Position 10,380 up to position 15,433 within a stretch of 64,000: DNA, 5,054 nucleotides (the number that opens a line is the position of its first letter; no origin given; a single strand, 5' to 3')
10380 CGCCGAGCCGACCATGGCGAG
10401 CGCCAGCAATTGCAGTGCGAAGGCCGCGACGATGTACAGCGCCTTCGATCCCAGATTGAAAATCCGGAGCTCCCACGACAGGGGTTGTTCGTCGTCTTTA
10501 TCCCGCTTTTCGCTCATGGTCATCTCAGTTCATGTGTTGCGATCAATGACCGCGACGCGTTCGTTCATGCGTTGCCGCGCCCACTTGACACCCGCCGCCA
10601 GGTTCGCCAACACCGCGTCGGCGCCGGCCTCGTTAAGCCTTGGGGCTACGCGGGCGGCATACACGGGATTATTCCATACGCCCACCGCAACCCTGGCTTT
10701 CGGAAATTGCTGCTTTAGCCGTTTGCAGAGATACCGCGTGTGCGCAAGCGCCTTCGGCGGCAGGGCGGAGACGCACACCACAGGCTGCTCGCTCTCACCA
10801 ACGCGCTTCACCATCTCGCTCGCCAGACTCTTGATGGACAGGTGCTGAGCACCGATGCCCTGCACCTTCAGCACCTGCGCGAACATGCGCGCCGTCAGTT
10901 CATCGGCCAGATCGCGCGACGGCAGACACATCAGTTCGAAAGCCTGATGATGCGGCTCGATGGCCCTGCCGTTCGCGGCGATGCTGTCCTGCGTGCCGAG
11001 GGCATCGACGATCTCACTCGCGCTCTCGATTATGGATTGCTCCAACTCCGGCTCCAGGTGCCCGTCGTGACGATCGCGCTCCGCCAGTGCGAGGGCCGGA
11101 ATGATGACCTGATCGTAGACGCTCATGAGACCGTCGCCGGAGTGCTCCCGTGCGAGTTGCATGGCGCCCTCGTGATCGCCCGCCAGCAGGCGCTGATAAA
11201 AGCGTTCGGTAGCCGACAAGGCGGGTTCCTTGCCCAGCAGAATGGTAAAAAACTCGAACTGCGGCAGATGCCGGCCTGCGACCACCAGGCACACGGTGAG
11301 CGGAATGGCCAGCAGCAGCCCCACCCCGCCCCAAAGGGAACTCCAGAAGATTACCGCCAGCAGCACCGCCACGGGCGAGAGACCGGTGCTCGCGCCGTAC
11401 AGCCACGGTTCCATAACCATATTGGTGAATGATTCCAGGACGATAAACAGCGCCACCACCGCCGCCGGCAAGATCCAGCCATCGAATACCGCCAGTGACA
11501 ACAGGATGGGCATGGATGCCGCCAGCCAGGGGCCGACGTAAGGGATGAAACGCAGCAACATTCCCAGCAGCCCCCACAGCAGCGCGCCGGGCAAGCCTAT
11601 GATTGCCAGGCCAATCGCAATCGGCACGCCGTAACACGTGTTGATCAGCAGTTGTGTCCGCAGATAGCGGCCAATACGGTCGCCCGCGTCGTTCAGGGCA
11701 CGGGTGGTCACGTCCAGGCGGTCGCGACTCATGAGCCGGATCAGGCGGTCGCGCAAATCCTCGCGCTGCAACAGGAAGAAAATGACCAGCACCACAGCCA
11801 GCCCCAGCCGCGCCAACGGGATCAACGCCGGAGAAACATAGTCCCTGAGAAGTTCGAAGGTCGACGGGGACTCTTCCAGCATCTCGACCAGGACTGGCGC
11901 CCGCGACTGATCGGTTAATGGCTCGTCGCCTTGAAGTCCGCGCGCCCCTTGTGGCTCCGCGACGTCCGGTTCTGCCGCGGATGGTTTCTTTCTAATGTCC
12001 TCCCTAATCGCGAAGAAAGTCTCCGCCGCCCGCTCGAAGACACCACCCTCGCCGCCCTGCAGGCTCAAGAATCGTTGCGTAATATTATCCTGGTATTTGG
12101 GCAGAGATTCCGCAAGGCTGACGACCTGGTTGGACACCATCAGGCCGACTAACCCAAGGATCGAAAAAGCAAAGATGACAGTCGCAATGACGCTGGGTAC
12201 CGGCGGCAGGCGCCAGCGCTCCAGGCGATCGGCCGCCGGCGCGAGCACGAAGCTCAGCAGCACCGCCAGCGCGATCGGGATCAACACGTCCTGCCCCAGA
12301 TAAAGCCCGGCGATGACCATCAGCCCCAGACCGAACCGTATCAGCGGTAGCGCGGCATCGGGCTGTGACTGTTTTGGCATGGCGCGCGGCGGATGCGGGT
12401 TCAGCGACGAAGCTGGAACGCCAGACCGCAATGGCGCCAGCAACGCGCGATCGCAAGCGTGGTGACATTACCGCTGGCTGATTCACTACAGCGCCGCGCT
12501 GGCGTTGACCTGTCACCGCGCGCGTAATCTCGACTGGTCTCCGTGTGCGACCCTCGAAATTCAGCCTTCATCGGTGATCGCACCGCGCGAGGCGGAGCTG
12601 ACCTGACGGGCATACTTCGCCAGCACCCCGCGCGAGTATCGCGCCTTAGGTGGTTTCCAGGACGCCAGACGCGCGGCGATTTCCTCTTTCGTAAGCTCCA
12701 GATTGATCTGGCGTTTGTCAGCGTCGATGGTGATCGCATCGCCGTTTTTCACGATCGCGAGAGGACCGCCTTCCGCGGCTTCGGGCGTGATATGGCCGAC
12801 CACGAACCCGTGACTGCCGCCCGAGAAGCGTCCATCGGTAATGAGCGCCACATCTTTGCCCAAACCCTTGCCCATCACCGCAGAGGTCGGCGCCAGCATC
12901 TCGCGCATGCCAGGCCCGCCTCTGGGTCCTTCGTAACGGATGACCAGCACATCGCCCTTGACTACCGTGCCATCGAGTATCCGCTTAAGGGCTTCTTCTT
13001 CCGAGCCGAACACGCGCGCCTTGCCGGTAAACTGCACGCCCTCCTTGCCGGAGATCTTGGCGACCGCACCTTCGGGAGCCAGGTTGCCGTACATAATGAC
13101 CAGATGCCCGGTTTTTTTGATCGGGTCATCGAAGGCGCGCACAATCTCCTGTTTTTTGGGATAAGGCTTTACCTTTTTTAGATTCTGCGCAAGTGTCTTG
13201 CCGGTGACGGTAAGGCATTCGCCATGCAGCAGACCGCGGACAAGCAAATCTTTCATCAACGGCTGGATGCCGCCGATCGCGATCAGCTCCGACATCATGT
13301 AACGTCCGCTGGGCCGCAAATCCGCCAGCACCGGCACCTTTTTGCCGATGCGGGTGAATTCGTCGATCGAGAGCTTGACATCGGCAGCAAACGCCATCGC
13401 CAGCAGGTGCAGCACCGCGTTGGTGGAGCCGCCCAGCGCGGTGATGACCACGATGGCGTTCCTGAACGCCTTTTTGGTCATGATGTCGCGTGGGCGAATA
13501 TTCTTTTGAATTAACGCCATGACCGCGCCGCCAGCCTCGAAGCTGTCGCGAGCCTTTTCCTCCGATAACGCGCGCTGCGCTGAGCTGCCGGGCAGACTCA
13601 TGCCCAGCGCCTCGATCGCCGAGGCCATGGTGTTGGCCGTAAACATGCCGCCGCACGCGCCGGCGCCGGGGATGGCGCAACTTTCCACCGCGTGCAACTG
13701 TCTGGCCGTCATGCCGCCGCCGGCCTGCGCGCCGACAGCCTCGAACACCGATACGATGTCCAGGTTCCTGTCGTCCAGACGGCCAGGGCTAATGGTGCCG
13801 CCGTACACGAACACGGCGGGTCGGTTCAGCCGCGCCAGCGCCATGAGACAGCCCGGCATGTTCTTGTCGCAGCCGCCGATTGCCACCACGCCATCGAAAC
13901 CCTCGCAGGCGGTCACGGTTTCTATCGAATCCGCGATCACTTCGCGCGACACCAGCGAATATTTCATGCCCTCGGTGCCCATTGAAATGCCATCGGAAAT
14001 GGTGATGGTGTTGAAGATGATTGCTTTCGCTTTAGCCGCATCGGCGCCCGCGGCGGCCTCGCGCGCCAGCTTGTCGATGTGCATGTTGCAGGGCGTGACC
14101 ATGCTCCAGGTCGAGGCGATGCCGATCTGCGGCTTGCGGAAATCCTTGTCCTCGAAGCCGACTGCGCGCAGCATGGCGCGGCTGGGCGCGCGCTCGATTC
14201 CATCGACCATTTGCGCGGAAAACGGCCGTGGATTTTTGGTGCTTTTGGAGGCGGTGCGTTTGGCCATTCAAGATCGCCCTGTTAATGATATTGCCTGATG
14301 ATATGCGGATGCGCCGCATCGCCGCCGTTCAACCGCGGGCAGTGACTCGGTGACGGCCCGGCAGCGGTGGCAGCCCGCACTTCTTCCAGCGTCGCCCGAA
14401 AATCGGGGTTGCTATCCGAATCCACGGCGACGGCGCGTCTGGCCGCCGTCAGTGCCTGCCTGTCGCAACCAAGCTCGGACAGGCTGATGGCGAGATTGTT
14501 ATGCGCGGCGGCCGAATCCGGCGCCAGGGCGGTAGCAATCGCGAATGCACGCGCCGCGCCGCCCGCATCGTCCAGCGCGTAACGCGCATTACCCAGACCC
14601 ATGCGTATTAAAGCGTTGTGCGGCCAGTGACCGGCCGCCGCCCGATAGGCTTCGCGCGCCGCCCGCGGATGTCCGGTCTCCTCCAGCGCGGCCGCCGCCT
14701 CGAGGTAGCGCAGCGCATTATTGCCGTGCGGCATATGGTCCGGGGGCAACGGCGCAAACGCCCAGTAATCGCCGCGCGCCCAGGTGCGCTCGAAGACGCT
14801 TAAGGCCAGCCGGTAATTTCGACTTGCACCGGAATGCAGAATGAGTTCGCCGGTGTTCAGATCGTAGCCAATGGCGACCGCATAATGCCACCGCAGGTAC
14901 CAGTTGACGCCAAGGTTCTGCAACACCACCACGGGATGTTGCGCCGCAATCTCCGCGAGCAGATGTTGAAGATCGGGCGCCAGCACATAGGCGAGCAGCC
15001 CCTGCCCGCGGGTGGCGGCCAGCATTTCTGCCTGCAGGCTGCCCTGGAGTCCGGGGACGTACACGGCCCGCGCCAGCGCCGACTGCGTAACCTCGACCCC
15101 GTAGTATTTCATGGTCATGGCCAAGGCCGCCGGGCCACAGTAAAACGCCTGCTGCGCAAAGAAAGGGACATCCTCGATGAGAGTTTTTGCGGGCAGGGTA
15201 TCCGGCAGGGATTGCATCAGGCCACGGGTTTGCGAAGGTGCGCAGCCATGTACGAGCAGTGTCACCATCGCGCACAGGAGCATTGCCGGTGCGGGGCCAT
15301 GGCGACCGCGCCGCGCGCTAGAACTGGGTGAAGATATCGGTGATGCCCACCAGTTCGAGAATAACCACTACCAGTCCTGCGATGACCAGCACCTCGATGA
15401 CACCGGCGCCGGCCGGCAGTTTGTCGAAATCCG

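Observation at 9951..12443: AI-2E family transporter fused to a CarH-like B12-binding module lacking the canonical His, co-transcribed with a small membrane protein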

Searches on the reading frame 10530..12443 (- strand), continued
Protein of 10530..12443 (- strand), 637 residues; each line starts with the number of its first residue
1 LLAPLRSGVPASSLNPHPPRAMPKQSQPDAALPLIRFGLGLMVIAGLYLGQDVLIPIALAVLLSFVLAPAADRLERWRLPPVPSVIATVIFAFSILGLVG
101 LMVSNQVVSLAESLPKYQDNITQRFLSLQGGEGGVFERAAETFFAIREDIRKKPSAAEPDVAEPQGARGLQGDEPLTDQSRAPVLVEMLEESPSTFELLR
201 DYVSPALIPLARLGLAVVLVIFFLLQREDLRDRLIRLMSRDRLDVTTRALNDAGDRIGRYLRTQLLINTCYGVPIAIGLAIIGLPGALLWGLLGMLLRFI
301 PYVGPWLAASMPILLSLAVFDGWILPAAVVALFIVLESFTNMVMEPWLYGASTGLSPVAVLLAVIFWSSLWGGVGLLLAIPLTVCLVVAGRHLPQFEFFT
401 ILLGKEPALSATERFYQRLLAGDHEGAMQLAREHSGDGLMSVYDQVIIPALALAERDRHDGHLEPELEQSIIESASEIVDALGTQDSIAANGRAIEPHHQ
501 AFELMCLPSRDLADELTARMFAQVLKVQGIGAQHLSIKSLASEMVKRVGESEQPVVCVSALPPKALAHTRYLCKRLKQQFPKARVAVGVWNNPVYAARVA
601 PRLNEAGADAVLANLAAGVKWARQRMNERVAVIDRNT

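Call 48: search_protein_families(library=pfam, proteins=[P0051, P0056, P0063, P0117], max_evalue=0.01)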
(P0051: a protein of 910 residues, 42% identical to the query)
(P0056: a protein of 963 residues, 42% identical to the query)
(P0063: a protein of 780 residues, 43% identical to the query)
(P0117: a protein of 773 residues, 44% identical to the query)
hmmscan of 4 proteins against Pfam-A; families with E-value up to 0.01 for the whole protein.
P0051 (910 aa): 4 families
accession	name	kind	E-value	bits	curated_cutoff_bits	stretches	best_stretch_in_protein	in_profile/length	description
PF01594.21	AI-2E_transport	-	9.4e-49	166.8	34.3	2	189-366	146-322/327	AI-2E family transporter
PF07228.17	SpoIIE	-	8.2e-31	107.9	25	1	710-899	2-191/192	Stage II sporulation protein E (SpoIIE)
PF02310.24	B12-binding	-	2.6e-11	43.8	32.1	1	500-569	18-87/121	B12 binding domain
PF02607.22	B12-binding_2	-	0.00039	21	23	1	390-445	3-58/74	B12 binding domain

P0056 (963 aa): 4 families
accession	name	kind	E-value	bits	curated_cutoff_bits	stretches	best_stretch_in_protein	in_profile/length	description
PF01594.21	AI-2E_transport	-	8e-48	163.7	34.3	1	16-367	5-322/327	AI-2E family transporter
PF07228.17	SpoIIE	-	7.3e-29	101.5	25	1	729-918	2-191/192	Stage II sporulation protein E (SpoIIE)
PF02310.24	B12-binding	-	2.1e-09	37.7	32.1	1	502-588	11-97/121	B12 binding domain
PF02607.22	B12-binding_2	-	0.00022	21.8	23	1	391-452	3-64/74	B12 binding domain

P0063 (780 aa): 4 families
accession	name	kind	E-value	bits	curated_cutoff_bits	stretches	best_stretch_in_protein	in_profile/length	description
PF01594.21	AI-2E_transport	-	5.7e-50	170.8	34.3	1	16-354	5-321/327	AI-2E family transporter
PF01590.32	GAF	-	2.7e-17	64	22.4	1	629-763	3-133/133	GAF domain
PF13185.12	GAF_2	-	2.9e-09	37.7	28.6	1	628-757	4-129/136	GAF domain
PF02310.24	B12-binding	-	2.5e-06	27.7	32.1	1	473-558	2-87/121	B12 binding domain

P0117 (773 aa): 4 families
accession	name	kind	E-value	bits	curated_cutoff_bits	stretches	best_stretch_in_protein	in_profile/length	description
PF01594.21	AI-2E_transport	-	2.3e-51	175.4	34.3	1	15-356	2-322/327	AI-2E family transporter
PF01590.32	GAF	-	2.8e-19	70.4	22.4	1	628-760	2-130/133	GAF domain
PF13185.12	GAF_2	-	1.4e-13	51.7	28.6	1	626-758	2-130/136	GAF domain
PF02607.22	B12-binding_2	-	2.9e-05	24.6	23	1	381-429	4-52/74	B12 binding domain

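Call 71: list_cluster_members(proteins=[P0001, P0023])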
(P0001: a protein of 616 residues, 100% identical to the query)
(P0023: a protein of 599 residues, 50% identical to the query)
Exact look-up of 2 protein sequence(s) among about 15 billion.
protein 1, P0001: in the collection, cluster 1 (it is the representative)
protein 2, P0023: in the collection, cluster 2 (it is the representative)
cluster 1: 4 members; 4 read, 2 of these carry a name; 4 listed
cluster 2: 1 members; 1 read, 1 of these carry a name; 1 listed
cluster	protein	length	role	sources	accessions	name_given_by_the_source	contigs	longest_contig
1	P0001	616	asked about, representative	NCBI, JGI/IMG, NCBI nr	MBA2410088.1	MAG: AI-2E family transporter [Gammaproteobacteria bacterium] | AI-2E family transporter [Gammaproteobacteria bacterium]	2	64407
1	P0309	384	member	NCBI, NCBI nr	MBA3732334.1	MAG: AI-2E family transporter, partial [Gammaproteobacteria bacterium] | AI-2E family transporter [Gammaproteobacteria bacterium]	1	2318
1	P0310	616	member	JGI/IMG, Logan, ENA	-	-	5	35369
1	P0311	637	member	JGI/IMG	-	-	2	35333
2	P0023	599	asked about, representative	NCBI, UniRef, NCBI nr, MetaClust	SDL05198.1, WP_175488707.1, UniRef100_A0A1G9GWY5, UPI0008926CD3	Predicted PurR-regulated permease PerM [Modicisalibacter muralis] | Predicted PurR-regulated permease PerM n=1 Tax=Modicisalibacter muralis TaxID=119000 ... | AI-2E family transporter [Halomonas muralis]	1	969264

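Call 78: fold_search(model_id=the predicted structure, library=pdb)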
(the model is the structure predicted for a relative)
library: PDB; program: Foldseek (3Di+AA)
matches with E <= 10: 908; with E <= 0.001: 53
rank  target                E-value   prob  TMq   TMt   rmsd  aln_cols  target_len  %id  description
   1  7nb6_A                1.1e-10  1.00  0.45  0.77   5.3       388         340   22  Structure of the autoinducer-2 exporter TqsA from E. coli (released 2022-05-11)
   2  8jbs_A                1.3e-05  1.00  0.28  0.69   4.3       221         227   19  B12-binding domain from Chloracidobacterium thermophilum MerR family protein, dark state (released 2024-11-13)
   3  3ezx                  1.8e-05  1.00  0.28  0.71   4.3       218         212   13  Structure of Methanosarcina barkeri monomethylamine corrinoid protein (released 2009-12-15)
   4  8jbs_B                2.2e-05  1.00  0.27  0.66   4.7       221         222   20  B12-binding domain from Chloracidobacterium thermophilum MerR family protein, dark state (released 2024-11-13)
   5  8jbt_B                2.9e-05  1.00  0.29  0.71   3.9       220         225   19  B12-binding domain from Chloracidobacterium thermophilum MerR family protein, anaerobic light state (released 2024-11-13)
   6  8jbt_A                3.9e-05  1.00  0.27  0.66   4.5       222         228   20  B12-binding domain from Chloracidobacterium thermophilum MerR family protein, anaerobic light state (released 2024-11-13)
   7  4hh0_A                5.5e-05  1.00  0.29  0.44  13.2       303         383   16  Dark-state structure of AppA C20S without the Cys-rich region from Rb. sphaeroides (released 2013-06-05)
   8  4hh1_B                7.2e-05  1.00  0.27  0.43  13.5       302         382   16  Dark-state structure of AppA wild-type without the Cys-rich region from Rb. sphaeroides (released 2013-06-05)
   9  4hh3_C                1.2e-04  1.00  0.28  0.72   3.7       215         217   15  Structure of the AppA-PpsR2 core complex from Rb. sphaeroides (released 2013-06-05)
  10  8j2y_B                1.2e-04  1.00  0.28  0.49   4.3       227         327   16  Acidimicrobiaceae bacterium photocobilins protein, dark state (released 2024-04-10)
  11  8c31_A                1.2e-04  1.00  0.26  0.73   4.1       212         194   18  Dark state 1.8 Angstrom crystal structure of cobalamin binding domain belonging to a light-dependent transcription reg (released 2023-08-16)
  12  4hh0_B                1.2e-04  1.00  0.29  0.45  12.7       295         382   15  Dark-state structure of AppA C20S without the Cys-rich region from Rb. sphaeroides (released 2013-06-05)
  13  9s0h_B                1.6e-04  1.00  0.26  0.70   4.5       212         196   19  Dark-state of CBD of TtCarH mutant - H132A (SSX, DLS) (released 2026-01-28)
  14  8c31_D                1.7e-04  1.00  0.27  0.74   3.9       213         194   17  Dark state 1.8 Angstrom crystal structure of cobalamin binding domain belonging to a light-dependent transcription reg (released 2023-08-16)
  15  5c8d_D                2.0e-04  1.00  0.27  0.55   9.9       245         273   17  Crystal structure of full-length Thermus thermophilus CarH bound to adenosylcobalamin (dark state) (released 2015-09-30)
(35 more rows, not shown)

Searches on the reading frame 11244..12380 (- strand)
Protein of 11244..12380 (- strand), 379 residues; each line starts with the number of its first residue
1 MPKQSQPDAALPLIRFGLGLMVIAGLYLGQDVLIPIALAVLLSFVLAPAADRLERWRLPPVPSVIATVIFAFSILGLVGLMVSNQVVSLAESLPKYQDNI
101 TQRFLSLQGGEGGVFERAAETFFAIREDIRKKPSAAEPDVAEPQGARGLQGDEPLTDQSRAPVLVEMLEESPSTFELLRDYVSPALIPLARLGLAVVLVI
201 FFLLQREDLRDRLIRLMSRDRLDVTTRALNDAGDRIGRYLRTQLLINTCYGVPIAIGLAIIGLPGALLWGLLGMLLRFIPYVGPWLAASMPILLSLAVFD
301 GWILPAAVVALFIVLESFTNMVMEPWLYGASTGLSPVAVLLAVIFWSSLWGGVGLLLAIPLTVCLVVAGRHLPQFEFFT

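Call 46: search_solved_structures(query=window:11244-12380:-, max_evalue=0.001)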
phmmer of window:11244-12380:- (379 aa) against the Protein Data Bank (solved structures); distinct sequences matched with E-value up to 0.001: 1.
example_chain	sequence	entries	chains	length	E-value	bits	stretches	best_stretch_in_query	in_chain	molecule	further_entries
7nb6_A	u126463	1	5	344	2.5e-23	86.3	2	150-368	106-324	AI-2 transport protein TqsA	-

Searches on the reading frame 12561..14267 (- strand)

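Call 68: search_protein_families(library=pfam, proteins=[window:12561-14267:-], max_evalue=0.00001)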
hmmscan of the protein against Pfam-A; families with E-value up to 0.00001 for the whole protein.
window:12561-14267:- (568 aa): 2 families
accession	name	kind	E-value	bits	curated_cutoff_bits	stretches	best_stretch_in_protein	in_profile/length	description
PF00920.27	ILVD_EDD_N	-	1.9e-124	415.4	27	1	45-362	1-316/316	Dihydroxy-acid/6-phosphogluconate dehydratase N-terminal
PF24877.1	ILV_EDD_C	-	1.6e-78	263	27.7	1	374-563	1-191/191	Dihydroxy-acid/6-phosphogluconate dehydratase C-terminal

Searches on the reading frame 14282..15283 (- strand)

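Call 68: search_protein_families(library=pfam, proteins=[window:14282-15283:-], max_evalue=0.00001)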
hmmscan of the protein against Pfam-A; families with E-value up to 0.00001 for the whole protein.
window:14282-15283:- (333 aa): 2 families
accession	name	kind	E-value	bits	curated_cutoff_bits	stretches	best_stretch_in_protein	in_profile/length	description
PF13529.12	Peptidase_C39_2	-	5.4e-11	43.7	24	1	38-149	2-139/143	Peptidase_C39 like family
PF03412.21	Peptidase_C39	-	3.4e-06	27.4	22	1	49-169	13-122/133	Peptidase C39 family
